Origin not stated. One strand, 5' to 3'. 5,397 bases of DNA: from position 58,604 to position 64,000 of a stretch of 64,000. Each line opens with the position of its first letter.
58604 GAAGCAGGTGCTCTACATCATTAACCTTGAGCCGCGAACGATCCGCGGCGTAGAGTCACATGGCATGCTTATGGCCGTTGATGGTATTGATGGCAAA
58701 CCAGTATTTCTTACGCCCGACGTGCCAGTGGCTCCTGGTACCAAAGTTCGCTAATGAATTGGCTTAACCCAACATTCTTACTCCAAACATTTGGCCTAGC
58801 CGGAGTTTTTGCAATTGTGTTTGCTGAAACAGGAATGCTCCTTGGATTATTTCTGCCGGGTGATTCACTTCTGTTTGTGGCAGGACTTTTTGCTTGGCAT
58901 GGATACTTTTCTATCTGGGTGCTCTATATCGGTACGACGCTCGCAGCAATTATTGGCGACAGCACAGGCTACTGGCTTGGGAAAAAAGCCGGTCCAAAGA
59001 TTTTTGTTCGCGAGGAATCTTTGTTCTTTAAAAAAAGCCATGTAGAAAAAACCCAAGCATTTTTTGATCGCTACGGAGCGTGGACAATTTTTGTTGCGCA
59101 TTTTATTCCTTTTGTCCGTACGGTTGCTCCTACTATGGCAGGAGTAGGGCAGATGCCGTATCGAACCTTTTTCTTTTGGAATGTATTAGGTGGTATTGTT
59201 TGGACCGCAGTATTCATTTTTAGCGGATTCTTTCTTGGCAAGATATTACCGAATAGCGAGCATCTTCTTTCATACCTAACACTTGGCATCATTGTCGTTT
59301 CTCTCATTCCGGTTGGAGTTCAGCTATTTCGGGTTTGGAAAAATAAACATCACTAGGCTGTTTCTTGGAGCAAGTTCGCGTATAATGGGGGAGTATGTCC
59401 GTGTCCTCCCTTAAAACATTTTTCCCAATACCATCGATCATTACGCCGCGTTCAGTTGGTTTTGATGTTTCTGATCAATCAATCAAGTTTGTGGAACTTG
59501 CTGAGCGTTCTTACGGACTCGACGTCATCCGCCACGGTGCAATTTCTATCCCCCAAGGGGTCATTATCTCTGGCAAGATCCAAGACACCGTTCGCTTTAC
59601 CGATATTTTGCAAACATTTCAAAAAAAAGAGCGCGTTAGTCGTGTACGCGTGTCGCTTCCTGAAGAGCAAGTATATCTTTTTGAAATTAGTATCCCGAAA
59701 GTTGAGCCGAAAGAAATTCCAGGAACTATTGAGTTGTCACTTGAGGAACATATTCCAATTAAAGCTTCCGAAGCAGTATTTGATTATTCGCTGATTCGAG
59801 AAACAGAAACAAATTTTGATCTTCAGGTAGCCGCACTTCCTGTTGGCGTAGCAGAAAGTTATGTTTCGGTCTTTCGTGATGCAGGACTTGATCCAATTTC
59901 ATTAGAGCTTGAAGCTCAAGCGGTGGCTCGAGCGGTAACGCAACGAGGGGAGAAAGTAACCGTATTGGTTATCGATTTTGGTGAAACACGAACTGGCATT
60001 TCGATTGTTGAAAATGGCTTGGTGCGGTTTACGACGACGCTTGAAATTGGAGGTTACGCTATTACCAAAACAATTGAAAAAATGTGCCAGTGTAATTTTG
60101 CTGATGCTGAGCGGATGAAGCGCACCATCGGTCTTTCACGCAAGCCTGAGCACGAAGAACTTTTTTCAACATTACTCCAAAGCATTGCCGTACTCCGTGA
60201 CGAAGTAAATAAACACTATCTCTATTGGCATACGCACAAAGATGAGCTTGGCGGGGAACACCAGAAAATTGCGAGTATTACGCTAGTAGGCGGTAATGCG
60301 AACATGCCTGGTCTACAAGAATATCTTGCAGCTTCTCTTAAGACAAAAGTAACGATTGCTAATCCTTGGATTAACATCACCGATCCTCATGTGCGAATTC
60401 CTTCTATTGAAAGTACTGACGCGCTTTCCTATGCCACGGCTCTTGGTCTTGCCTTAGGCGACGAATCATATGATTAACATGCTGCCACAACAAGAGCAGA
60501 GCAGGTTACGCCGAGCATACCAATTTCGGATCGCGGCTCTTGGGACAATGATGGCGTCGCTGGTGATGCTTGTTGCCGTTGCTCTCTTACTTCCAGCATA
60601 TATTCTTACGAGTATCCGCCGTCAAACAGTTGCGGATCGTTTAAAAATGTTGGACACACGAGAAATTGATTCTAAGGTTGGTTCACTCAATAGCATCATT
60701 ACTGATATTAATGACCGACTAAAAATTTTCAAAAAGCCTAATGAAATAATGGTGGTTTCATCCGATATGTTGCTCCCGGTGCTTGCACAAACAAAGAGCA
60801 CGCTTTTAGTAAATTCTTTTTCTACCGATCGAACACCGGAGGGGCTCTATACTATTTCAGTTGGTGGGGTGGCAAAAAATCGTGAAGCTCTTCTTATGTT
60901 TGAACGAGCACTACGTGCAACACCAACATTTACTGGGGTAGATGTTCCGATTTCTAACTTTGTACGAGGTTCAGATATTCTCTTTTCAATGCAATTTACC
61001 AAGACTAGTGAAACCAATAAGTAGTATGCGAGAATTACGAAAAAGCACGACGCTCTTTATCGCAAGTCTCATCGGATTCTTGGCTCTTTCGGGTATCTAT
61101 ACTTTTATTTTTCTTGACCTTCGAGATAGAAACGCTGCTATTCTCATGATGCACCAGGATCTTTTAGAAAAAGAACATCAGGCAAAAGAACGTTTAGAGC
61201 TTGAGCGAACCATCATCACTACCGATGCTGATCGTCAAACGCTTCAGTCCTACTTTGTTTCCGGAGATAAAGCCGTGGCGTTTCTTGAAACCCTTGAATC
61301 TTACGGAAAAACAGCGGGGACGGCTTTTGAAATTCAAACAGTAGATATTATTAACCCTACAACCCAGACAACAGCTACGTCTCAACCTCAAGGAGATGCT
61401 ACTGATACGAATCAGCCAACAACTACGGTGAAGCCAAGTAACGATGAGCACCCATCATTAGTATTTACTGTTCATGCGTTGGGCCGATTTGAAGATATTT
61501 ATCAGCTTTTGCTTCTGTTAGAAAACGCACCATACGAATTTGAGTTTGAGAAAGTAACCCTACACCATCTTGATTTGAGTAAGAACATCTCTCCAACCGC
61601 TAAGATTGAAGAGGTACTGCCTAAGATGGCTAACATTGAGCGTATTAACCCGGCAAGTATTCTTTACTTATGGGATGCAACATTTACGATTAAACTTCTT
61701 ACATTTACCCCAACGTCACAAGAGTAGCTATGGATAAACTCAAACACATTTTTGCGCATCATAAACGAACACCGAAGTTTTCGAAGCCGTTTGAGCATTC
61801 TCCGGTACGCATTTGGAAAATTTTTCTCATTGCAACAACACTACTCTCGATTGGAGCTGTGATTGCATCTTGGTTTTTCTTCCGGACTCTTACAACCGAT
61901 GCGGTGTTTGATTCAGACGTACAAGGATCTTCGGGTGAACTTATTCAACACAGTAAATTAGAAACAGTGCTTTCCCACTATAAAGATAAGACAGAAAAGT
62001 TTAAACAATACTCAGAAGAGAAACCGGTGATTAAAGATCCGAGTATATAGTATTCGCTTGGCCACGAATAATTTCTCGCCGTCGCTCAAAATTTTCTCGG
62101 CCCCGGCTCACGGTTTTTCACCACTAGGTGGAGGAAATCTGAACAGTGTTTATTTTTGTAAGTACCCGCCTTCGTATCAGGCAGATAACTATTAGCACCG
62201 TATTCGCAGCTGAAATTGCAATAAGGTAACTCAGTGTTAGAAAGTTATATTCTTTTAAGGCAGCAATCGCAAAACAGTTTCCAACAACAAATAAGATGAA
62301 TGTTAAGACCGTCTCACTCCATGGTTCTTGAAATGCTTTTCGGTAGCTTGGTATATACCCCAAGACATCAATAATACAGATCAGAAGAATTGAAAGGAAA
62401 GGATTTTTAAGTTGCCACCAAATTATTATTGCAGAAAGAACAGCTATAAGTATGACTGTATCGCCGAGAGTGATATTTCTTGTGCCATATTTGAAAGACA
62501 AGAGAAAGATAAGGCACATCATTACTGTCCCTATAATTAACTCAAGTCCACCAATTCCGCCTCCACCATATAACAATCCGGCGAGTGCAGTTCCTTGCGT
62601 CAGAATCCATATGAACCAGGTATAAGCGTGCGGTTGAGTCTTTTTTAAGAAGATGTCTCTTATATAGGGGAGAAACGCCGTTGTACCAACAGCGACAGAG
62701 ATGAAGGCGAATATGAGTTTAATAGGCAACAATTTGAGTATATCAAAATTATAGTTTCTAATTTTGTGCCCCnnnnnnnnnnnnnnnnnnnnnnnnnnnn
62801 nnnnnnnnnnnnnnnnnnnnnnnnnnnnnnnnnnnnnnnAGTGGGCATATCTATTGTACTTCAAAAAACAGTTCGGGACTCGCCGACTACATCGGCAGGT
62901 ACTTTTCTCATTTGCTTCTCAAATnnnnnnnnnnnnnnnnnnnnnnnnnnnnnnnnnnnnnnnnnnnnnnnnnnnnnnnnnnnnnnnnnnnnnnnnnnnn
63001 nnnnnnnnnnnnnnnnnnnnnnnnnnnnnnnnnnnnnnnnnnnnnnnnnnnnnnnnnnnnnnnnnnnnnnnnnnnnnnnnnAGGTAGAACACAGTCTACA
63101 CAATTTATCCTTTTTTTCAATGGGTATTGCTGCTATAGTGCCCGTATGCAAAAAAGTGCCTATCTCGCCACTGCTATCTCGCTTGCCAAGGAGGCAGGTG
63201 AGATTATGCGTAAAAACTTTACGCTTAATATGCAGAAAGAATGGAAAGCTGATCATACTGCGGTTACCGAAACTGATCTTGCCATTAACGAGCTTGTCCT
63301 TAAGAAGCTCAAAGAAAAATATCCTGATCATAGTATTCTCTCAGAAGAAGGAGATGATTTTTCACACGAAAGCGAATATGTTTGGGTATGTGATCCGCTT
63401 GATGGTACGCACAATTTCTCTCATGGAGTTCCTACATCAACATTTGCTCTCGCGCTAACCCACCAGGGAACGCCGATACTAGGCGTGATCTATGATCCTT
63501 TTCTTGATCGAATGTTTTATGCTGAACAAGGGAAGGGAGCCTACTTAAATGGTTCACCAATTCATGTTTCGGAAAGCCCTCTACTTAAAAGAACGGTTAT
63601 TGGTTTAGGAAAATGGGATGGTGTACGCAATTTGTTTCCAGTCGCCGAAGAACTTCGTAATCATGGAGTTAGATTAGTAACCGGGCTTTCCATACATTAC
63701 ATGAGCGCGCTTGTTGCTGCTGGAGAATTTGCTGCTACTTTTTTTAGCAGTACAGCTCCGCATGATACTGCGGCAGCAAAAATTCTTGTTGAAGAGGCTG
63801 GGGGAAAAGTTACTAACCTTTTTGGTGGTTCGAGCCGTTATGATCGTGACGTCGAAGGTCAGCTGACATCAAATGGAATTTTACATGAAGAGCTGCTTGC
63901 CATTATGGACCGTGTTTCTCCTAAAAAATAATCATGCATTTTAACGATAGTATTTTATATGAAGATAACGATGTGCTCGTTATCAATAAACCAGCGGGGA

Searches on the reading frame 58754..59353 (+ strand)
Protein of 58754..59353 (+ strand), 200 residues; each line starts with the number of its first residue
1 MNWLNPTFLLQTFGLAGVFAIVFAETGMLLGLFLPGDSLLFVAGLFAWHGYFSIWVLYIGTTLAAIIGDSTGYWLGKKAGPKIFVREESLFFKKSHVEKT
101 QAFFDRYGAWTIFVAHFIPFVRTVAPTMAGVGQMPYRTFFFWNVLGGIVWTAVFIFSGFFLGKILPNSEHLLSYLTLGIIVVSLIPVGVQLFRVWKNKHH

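Call 7: search_protein_families(library=pfam, proteins=[window:58754-59353:+], max_evalue=0.01)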
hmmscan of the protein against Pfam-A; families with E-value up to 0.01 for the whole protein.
window:58754-59353:+ (200 aa): 1 family
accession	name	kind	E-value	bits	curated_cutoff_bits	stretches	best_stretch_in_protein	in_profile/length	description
PF09335.16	VTT_dom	-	6.1e-22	78.8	33.9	1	34-158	1-121/123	VTT domain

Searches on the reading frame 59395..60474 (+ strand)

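Call 21: search_protein_families(library=pfam, proteins=[window:59395-60474:+], max_evalue=0.01)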
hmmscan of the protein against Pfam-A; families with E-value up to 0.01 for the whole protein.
window:59395-60474:+ (360 aa): 4 families
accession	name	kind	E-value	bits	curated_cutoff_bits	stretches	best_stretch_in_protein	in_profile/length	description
PF11104.14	PilM_2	-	4.3e-36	125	27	1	22-354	1-337/340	Type IV pilus assembly protein PilM;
PF14450.12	FtsA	-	4.8e-16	59.7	31.8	1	192-351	2-127/127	Cell division protein FtsA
PF06723.19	MreB_Mbl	-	0.0002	20.8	27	0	294-323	276-305/327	MreB/Mbl protein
PF00022.25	Actin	-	0.00021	20.4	27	0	187-232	141-188/410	Actin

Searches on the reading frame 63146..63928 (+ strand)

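Call 81: search_protein_families(library=ncbifam, proteins=[window:63146-63928:+], max_evalue=0.001)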
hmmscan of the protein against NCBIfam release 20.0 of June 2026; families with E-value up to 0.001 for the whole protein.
window:63146-63928:+ (261 aa): 7 families
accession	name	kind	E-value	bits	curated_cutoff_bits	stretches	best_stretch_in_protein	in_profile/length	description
TIGR02067.1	his_9_HisN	equivalog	4.1e-47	160.8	275.15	1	8-254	3-251/252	histidinol-phosphatase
TIGR01331.1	bisphos_cysQ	equivalog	5.5e-35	121.2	228.8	1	7-233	2-235/250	3'(2'),5'-bisphosphate nucleotidase CysQ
NF009321.0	PRK12676.1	equivalog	6.5e-32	110.6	264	1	33-254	37-262/264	bifunctional fructose-bisphosphatase/inositol-phosphate phosphatase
NF008027.1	PRK10757.1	equivalog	1.7e-25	89.5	332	1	7-230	5-235/267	inositol-1-monophosphatase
NF008182.0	PRK10931.1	equivalog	2.8e-21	75.7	379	1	10-228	5-226/246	3'(2'),5'-bisphosphate nucleotidase CysQ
NF010678.0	PRK14076.1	equivalog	1.3e-15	57.3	493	1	35-255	37-284/570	bifunctional NADP phosphatase/NAD kinase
TIGR01330.1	bisphos_HAL2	equivalog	3.2e-11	42.7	267.05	1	79-130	136-186/359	3'(2'),5'-bisphosphate nucleotidase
